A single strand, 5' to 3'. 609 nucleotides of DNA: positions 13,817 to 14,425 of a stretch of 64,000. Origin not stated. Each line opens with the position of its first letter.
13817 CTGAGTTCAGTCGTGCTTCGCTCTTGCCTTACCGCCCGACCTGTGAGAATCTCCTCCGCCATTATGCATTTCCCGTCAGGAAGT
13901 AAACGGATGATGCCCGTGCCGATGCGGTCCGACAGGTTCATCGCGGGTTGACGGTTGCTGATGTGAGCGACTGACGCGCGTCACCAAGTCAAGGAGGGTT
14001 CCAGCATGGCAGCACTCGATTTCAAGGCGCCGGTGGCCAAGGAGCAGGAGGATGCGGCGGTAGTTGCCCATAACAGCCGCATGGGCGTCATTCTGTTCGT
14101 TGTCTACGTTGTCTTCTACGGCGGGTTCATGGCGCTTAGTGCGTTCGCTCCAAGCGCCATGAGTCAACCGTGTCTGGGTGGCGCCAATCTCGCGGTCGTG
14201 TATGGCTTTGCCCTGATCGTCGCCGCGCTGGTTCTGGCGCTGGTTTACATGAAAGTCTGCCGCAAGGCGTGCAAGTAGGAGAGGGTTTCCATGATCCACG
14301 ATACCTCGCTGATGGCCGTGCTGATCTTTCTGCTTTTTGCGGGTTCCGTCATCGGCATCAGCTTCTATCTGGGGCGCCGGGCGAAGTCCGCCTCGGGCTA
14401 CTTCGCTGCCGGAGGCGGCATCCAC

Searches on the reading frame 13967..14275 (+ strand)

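Call 87: search_protein_families(library=pfam, proteins=[window:13967-14275:+], max_evalue=0.001)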
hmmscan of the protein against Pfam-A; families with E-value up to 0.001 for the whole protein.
window:13967-14275:+ (103 aa): 1 family
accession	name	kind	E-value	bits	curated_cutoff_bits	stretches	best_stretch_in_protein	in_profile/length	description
PF04341.17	DUF485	-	1.6e-13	50.8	28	1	32-100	9-77/88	Protein of unknown function, DUF485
